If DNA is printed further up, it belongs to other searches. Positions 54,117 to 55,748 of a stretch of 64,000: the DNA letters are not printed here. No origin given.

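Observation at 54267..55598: Threonine-synthase-like protein with Lys-to-Arg at the PLP Schiff-base position, fused to a zinc ribbon and a PadR-like wHTH: a possible ligand-sensing regulator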

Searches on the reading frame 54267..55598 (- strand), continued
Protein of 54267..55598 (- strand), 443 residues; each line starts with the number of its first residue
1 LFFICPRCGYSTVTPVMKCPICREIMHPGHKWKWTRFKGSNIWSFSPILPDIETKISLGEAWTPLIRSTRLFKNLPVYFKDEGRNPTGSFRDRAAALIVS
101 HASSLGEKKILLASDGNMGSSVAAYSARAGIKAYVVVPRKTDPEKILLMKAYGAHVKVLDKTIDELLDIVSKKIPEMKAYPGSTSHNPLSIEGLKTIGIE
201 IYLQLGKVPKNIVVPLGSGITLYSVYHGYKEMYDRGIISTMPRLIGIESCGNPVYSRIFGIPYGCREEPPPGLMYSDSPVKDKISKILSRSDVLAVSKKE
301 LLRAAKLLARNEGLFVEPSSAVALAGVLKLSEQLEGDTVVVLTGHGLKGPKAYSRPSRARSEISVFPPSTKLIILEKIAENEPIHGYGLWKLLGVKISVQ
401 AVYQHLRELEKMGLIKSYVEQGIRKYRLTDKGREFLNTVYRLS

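Call 24: find_encoding_contigs(protein=P0073, flank=6000, max_places=2)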
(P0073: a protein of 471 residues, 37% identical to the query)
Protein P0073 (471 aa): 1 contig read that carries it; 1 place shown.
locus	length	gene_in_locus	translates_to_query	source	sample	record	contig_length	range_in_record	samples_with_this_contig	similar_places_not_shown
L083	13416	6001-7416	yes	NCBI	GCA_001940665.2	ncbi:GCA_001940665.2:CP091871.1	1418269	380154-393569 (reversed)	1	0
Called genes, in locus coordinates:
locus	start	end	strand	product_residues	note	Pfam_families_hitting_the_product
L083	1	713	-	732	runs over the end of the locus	PF00270:DEAD, PF04851:ResIII, PF10391:DNA_pol_lambd_f (faint), PF22527:DEXQc_Suv3, PF00271:Helicase_C (weak), PF21280:Helicase_dom4_arc, PF14520:HHH_5, PF25453:DUF7898 (weak), +2 more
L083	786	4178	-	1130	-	PF14551:MCM_N, PF17207:MCM_OB, PF00493:MCM, PF14890:Intein_splicing, PF00493:MCM, PF14890:Intein_splicing, PF00493:MCM, PF17855:MCM_lid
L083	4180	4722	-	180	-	PF05916:Sld5 (weak)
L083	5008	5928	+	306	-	PF01758:SBF, PF13593:SBF_like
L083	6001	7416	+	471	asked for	PF00291:PALP, PF03551:PadR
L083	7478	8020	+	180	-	PF07694:5TM-5TMR_LYT (weak), PF07155:ECF-ribofla_trS, PF12822:ECF_trnsprt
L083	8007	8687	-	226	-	PF01694:Rhomboid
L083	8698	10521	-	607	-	PF13522:GATase_6, PF13537:GATase_7, PF01380:SIS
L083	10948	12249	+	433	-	PF00009:GTP_EFTU, PF01926:MMR_HSR1 (faint), PF14578:GTP_EFTU_D4 (faint), PF03144:GTP_EFTU_D2, PF03143:GTP_EFTU_D3, PF22594:GTP-eEF1A_C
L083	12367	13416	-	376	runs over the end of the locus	PF22626:LysX_preATP_grasp (weak), PF14398:ATPgrasp_YheCD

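Call 28: search_protein_families(library=pfam, proteins=[L057:10198-11223:+, L053:1976-2986:+, L044:2654-3124:+, L044:963-2633:+, L044:4150-5379:-, L044:7799-8515:-, L044:8521-9738:-, L071:9456-9962:+, L019:9387-10001:+, L081:7337-8014:+], max_evalue=0.001)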
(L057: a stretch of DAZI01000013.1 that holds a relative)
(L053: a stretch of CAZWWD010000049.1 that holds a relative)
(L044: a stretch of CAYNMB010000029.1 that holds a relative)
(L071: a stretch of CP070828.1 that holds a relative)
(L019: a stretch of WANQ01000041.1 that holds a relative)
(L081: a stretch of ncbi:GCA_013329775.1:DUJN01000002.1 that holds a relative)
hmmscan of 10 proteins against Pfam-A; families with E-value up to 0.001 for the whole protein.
L057:10198-11223:+ (341 aa): 2 families
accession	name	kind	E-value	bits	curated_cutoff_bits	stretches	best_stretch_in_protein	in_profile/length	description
PF02769.27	AIRS_C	-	4.3e-25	89.1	23.1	1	158-316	1-154/156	AIR synthase related protein, C-terminal domain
PF00586.29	AIRS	-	2.3e-18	67.1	24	1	41-145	2-111/112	AIR synthase related protein, N-terminal domain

L053:1976-2986:+ (336 aa): 4 families
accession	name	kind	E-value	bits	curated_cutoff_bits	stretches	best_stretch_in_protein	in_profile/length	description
PF00742.24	Homoserine_dh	-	1.3e-56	191.6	22.9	1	154-325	1-173/173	Homoserine dehydrogenase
PF03447.22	NAD_binding_3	-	3.6e-12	47.5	24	1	10-146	1-116/116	Homoserine dehydrogenase, NAD binding domain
PF00208.27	ELFV_dehydrog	-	8.5e-05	22.8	23.4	1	31-72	51-93/241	Glutamate/Leucine/Phenylalanine/Valine dehydrogenase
PF01408.29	GFO_IDH_MocA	-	0.00041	21.5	24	0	5-141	2-114/120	Oxidoreductase family, NAD-binding Rossmann fold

L044:2654-3124:+ (156 aa): 1 family
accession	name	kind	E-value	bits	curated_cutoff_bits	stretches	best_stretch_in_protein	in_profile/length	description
PF01842.31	ACT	-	3.2e-07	30.4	27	1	9-69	7-64/66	ACT domain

L044:963-2633:+ (556 aa): 2 families
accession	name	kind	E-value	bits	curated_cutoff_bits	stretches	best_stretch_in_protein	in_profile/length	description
PF00920.27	ILVD_EDD_N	-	4.4e-141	470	27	1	31-346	1-316/316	Dihydroxy-acid/6-phosphogluconate dehydratase N-terminal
PF24877.1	ILV_EDD_C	-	1.1e-82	276.5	27.7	1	356-546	1-190/191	Dihydroxy-acid/6-phosphogluconate dehydratase C-terminal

L044:4150-5379:- (409 aa): 1 family
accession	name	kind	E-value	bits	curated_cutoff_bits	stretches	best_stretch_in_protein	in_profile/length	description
PF00291.31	PALP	-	1.1e-83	281.4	35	1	75-378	1-295/295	Pyridoxal-phosphate dependent enzyme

L044:7799-8515:- (238 aa): 4 families
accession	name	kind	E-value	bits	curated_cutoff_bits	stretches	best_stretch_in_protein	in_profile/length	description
PF01269.23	Fibrillarin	-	6.6e-101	336.6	27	1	9-235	1-226/227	Fibrillarin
PF01135.25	PCMT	-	1.4e-05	25.4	20.3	1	72-187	66-175/210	Protein-L-isoaspartate(D-aspartate) O-methyltransferase (PCMT)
PF13847.12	Methyltransf_31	-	0.00019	21.6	27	1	77-184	1-110/145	Methyltransferase domain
PF08704.16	GCD14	-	0.00033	20.8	26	1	74-166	35-129/247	tRNA methyltransferase complex GCD14 subunit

L044:8521-9738:- (405 aa): 2 families
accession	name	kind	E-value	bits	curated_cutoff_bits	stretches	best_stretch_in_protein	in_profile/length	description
PF01798.23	Nop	-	8.8e-75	251.5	25.4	1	150-375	2-227/228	snoRNA binding domain, fibrillarin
PF21572.2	Nop5_56-rel_N_Arc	-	3.9e-18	66.5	27.8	1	4-132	3-127/128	Archaeal Nop5/56-rel, N-terminal domain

L071:9456-9962:+ (168 aa): 2 families
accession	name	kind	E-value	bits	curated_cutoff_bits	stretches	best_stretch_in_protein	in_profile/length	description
PF07155.17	ECF-ribofla_trS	-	6e-14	52.8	26.7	1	11-73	5-68/172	ECF-type riboflavin transporter, S component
PF09341.15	Pcc1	-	1.4e-07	32.2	20.9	1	108-149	32-73/75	Transcription factor Pcc1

L019:9387-10001:+ (204 aa): 0 families

L081:7337-8014:+ (225 aa): 1 family
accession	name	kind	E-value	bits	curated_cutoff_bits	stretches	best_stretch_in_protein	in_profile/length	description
PF00696.33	AA_kinase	-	8.3e-35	121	24.9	1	1-202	1-233/234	Amino acid kinase family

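Call 29: search_protein_families(library=ncbifam, proteins=[L057:10198-11223:+, L044:4150-5379:-, L081:7337-8014:+], max_evalue=0.00001)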
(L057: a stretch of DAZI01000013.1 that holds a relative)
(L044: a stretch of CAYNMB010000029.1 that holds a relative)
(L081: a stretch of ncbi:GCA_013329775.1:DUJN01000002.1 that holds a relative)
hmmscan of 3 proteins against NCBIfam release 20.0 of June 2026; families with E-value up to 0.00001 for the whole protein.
L057:10198-11223:+ (341 aa): 15 families
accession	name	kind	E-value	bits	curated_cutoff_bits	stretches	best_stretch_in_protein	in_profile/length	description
TIGR02124.1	hypE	equivalog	2e-39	135.5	251.6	1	40-323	33-317/332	hydrogenase expression/formation protein HypE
TIGR01379.1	thiL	equivalog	9.1e-30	103.7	184.15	1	35-320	19-306/320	thiamine-phosphate kinase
TIGR00476.1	selD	equivalog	2.5e-22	79.5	125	1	12-263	14-262/311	selenide, water dikinase SelD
NF004353.0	PRK05731.2-2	equivalog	1.2e-21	77.1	301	1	38-307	17-277/311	thiamine-phosphate kinase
NF010705.0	PRK14105.1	equivalog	2.2e-21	76.1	291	1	12-312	20-331/345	selenide, water dikinase SelD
NF004351.0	PRK05731.1-4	equivalog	5.2e-18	65.2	324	1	29-276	29-271/321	thiamine-phosphate kinase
NF002098.0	PRK00943.1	equivalog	4.2e-17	62.1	299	1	12-260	20-263/347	selenide, water dikinase SelD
TIGR03267.1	methan_mark_2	hypoth_equivalog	9.5e-17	61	365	1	38-312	42-300/323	methanogenesis marker 2 protein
TIGR04049.1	AIR_rel_sll0787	hypoth_equivalog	4.6e-14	52.2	321.3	1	39-311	42-294/318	sll0787 family AIR synthase-like protein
NF004350.0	PRK05731.1-1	equivalog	2.4e-11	43.1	441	1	23-263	13-250/325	thiamine-phosphate kinase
NF002290.1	PRK01213.1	equivalog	4.1e-09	35.2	648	1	102-319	127-341/723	phosphoribosylformylglycinamidine synthase subunit PurL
TIGR01736.1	FGAM_synth_II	equivalog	4.8e-09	35.1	525.75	1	104-320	129-343/718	phosphoribosylformylglycinamidine synthase subunit PurL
TIGR00878.1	purM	equivalog_domain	7.3e-07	28.7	236.35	1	65-172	75-184/332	phosphoribosylformylglycinamidine cyclo-ligase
NF004354.0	PRK05731.2-3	equivalog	4.4e-06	26.3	204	1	64-129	46-111/273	thiamine-phosphate kinase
TIGR04050.1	MSMEG_0567_Cter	hypoth_equivalog_domain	7.1e-06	25.7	312.2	0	65-167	61-155/296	MSMEG_0567/sll0787 family protein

L044:4150-5379:- (409 aa): 39 families (the best 25 are shown)
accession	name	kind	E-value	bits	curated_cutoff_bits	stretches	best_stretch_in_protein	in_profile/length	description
TIGR00260.1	thrC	equivalog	1.5e-111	372.9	167.1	1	59-385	1-340/340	threonine synthase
NF006050.0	PRK08197.1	equivalog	7.9e-97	324.6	303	1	9-393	8-394/406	threonine synthase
NF004170.0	PRK05638.1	equivalog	2.1e-94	316.6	421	1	10-383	2-358/442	threonine synthase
NF004996.0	PRK06381.1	equivalog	2.4e-58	197.6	266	1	80-379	14-317/319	threonine synthase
NF006205.0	PRK08329.1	equivalog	6.7e-55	186.5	358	1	10-382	2-345/347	threonine synthase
NF005035.0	PRK06450.1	equivalog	1.9e-54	184.8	301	1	11-382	5-336/338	threonine synthase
TIGR01127.1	ilvA_1Cterm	equivalog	2.5e-31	109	378.75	1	95-378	13-284/380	threonine ammonia-lyase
NF006390.0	PRK08639.1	equivalog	1.7e-26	93.1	421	1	82-378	26-312/418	threonine ammonia-lyase IlvA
TIGR02079.1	THD1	equivalog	5.1e-24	84.8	440.55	1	98-378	32-304/410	threonine ammonia-lyase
TIGR03844.1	cysteate_syn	equivalog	8.2e-24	84.1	324.9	1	8-383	1-382/398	cysteate synthase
NF006389.0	PRK08638.1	equivalog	1e-22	80.5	453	1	82-378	28-312/333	bifunctional threonine ammonia-lyase/L-serine ammonia-lyase TdcB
NF005680.0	PRK07476.1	equivalog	3.3e-22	78.9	413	1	82-381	24-311/326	hydroxyectoine utilization dehydratase EutB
NF004771.0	PRK06110.1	equivalog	4.8e-22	78.5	317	1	80-359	20-288/323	threonine dehydratase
NF006094.0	PRK08246.1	subfamily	7.9e-22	78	331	1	97-376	37-299/310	serine/threonine dehydratase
NF005292.0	PRK06815.1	equivalog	8.6e-21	74.3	371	1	82-363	22-293/320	threonine/serine dehydratase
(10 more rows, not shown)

L081:7337-8014:+ (225 aa): 21 families
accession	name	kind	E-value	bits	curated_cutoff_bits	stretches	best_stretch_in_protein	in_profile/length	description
TIGR02076.1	pyrH_arch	equivalog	2.3e-89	298.8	158.05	1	3-224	1-222/222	UMP kinase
TIGR02075.1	pyrH_bact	equivalog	1e-23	84.2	243.9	1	2-224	3-233/233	UMP kinase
TIGR01027.1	proB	equivalog_domain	5.4e-19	68.6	186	1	121-224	146-252/363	glutamate 5-kinase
NF040647.1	IPPK_Arch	equivalog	1.1e-12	47.8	120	1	121-223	155-259/259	isopentenyl phosphate kinase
TIGR00657.1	asp_kinases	subfamily_domain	6.5e-12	45.3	208.7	1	120-201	194-269/442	aspartate kinase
TIGR00656.1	asp_kin_monofn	equivalog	1.5e-10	40.7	402.25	1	121-205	161-239/407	aspartate kinase, monofunctional class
NF005158.0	PRK06635.2-2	equivalog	1.7e-08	33.8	717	1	119-202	155-232/401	aspartate kinase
NF040622.1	MfnE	equivalog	6.1e-08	32.6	300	0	119-219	120-205/211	[5-(aminomethyl)furan-3-yl]methyl phosphate kinase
NF005154.0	PRK06635.1-2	equivalog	5.2e-07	29.3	376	1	120-202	156-230/407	aspartate kinase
NF004938.0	PRK06291.1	equivalog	6.5e-07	28.4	528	1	120-171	213-264/468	aspartate kinase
NF006234.1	PRK08373.1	subfamily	1.3e-06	27.9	237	1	121-193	189-260/338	aspartate kinase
NF005153.0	PRK06635.1-1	equivalog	1.3e-06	27.8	585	1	120-172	154-206/421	aspartate kinase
NF005159.0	PRK06635.2-3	equivalog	1.8e-06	27.2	379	1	120-173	160-213/406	aspartate kinase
NF005155.0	PRK06635.1-4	equivalog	2.8e-06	26.6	346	1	120-172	155-205/407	aspartate kinase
NF006959.0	PRK09436.1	equivalog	3e-06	25.6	726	1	121-168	208-255/819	bifunctional aspartate kinase/homoserine dehydrogenase I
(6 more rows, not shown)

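Call 49: predict_structure(alignment_id=A2)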
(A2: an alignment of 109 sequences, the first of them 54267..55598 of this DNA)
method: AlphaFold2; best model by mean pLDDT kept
length: 443 residues; sequences in the alignment: 109
mean_pLDDT: 91.1   pTM: 0.78
mean pLDDT of the five models: 91.1, 91.1, 90.4, 89.6, 89.5
residues with pLDDT >= 90: 356; 70-90: 58; 50-70: 15; < 50: 14
segments of 3 or more residues with pLDDT < 50: 356-368
pLDDT, mean of each block of 10 residues (from residue 1): 96 95 96 92 97 97 97 96 94 98 98 95 98 96 90 96 94 96 97 98 98 95 98 98 96 91 80 84 94 93 93 90 96 96 68 47 45 91 92 80 94 95 96 88 64
secondary structure, 60 per line:
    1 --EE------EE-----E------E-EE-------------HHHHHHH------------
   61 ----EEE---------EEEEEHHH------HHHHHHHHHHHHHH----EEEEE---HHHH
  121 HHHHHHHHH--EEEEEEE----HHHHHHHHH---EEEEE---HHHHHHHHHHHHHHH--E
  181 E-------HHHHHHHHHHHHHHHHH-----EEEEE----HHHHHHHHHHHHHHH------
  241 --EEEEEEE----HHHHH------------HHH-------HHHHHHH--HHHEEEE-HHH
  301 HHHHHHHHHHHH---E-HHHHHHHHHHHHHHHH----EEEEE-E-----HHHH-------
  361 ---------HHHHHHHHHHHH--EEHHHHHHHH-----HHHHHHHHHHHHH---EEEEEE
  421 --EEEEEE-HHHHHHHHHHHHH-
elements in order: H42-48 E65-67 E77-81 H91-104 E109-113 H117-129 E132-138 H143-151 E155-159 H163-177 H189-205 E211-215 H220-234 E243-249 H254-258 H281-287 E293-296 H298-312 H318-333 E338-342 H350-353 H370-381 H386-393 H399-411 E415-420 E423-428 H430-442

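Call 54: fold_search(model_id=the predicted structure, library=pdb)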
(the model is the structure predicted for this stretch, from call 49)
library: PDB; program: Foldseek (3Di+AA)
matches with E <= 10: 1812; with E <= 0.001: 507
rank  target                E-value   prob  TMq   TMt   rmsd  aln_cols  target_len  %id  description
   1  6cgq_B                9.0e-29  1.00  0.66  0.84   2.7       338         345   30  Threonine synthase from Bacillus subtilis ATCC 6633 with PLP and PLP-Ala (released 2019-02-27)
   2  6nmx_A                1.5e-28  1.00  0.66  0.83   3.9       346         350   29  Threonine synthase from Bacillus subtilis ATCC 6633 with PLP and APPA (released 2019-03-13)
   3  6nmx_B                7.7e-28  1.00  0.64  0.81   3.9       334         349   30  Threonine synthase from Bacillus subtilis ATCC 6633 with PLP and APPA (released 2019-03-13)
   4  1v7c_A                1.0e-27  1.00  0.66  0.82   3.9       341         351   32  Crystal structure of threonine synthase from thermus thermophilus hb8 in complex with a substrate analogue (released 2003-12-30)
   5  6nmx_D                1.1e-27  1.00  0.66  0.83   6.6       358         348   30  Threonine synthase from Bacillus subtilis ATCC 6633 with PLP and APPA (released 2019-03-13)
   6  2d1f_A                1.0e-26  1.00  0.63  0.78   8.3       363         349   32  Structure of Mycobacterium tuberculosis threonine synthase (released 2006-09-05)
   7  1uin_A                1.2e-26  1.00  0.65  0.81   4.7       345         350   32  Crystal Structure of Threonine Synthase from Thermus Thermophilus HB8, Trigonal Crystal Form (released 2003-11-18)
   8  2zsj_D                1.7e-26  1.00  0.63  0.80   4.7       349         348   32  Crystal structure of threonine synthase from Aquifex aeolicus VF5 (released 2008-10-21)
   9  3aey_B                2.0e-26  1.00  0.64  0.81   4.5       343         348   32  Apo form of threonine synthase from Thermus thermophilus HB8 (released 2010-11-17)
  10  1uim_A                2.8e-26  1.00  0.62  0.77   5.3       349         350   32  Crystal Structure of Threonine Synthase from Thermus Thermophilus HB8, Orthorhombic Crystal Form (released 2003-11-18)
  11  6cgq_A                3.1e-26  1.00  0.63  0.82   6.8       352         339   31  Threonine synthase from Bacillus subtilis ATCC 6633 with PLP and PLP-Ala (released 2019-02-27)
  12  2zsj_A                6.7e-26  1.00  0.64  0.80   6.3       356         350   32  Crystal structure of threonine synthase from Aquifex aeolicus VF5 (released 2008-10-21)
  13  1uin_B                9.6e-26  1.00  0.64  0.81   3.2       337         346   34  Crystal Structure of Threonine Synthase from Thermus Thermophilus HB8, Trigonal Crystal Form (released 2003-11-18)
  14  2c2b_A                5.5e-22  1.00  0.64  0.64   5.4       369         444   25  Crystallographic structure of Arabidopsis thaliana Threonine synthase complexed with pyridoxal phosphate and S-adenosy (released 2005-11-28)
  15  2c2b_C                1.5e-21  1.00  0.64  0.64   5.4       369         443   25  Crystallographic structure of Arabidopsis thaliana Threonine synthase complexed with pyridoxal phosphate and S-adenosy (released 2005-11-28)
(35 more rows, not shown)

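Call 97: find_encoding_contigs(protein=P0094, flank=6000, max_places=3)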
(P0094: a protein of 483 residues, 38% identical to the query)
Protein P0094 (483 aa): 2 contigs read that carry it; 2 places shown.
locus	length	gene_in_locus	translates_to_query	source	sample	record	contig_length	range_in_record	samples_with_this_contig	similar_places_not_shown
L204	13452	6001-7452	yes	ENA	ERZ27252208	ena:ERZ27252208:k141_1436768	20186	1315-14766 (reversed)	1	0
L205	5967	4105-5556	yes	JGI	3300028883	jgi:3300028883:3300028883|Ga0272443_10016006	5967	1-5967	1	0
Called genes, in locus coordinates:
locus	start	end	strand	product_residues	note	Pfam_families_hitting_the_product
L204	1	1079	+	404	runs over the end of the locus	-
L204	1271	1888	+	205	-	PF00300:His_Phos_1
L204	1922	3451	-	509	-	PF10670:DUF4198 (faint)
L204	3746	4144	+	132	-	PF12893:Lumazine_bd_2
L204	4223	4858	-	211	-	PF01174:SNO, PF03575:Peptidase_S51 (weak), PF00117:GATase (weak), PF07685:GATase_3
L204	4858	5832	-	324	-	PF05690:ThiG (faint), PF01680:SOR_SNZ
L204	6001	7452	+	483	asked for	PF00291:PALP, PF03551:PadR (faint)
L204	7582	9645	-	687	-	PF00514:Arm (faint), PF02985:HEAT (faint), PF11838:ERAP1_C (faint), PF13646:HEAT_2, PF03130:HEAT_PBS (faint), PF13513:HEAT_EZ (faint), PF13646:HEAT_2 (weak), PF13646:HEAT_2, +1 more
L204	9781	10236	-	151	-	-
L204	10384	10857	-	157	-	-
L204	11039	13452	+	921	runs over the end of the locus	-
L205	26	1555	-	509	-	PF10670:DUF4198 (faint)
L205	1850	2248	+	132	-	PF12893:Lumazine_bd_2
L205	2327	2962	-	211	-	PF01174:SNO, PF03575:Peptidase_S51 (weak), PF00117:GATase (weak), PF07685:GATase_3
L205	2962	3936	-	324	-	PF05690:ThiG (faint), PF01680:SOR_SNZ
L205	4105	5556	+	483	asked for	PF00291:PALP, PF03551:PadR (faint)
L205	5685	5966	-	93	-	?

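Call 98: find_encoding_contigs(protein=P0091, flank=6000, max_places=3)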
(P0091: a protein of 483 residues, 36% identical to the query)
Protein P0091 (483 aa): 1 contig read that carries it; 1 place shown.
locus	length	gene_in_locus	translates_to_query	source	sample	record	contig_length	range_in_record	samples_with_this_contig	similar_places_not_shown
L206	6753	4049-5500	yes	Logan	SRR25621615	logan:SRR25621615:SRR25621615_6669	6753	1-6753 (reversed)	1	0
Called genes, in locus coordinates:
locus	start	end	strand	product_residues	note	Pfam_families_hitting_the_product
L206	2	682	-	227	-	?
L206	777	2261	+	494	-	PF07690:MFS_1, PF11700:ATG22, PF07690:MFS_1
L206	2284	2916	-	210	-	PF01174:SNO, PF03575:Peptidase_S51, PF07685:GATase_3, PF00117:GATase (weak)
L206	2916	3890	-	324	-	PF01680:SOR_SNZ, PF05690:ThiG (faint)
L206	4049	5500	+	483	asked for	PF00291:PALP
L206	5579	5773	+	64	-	-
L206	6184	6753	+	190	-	?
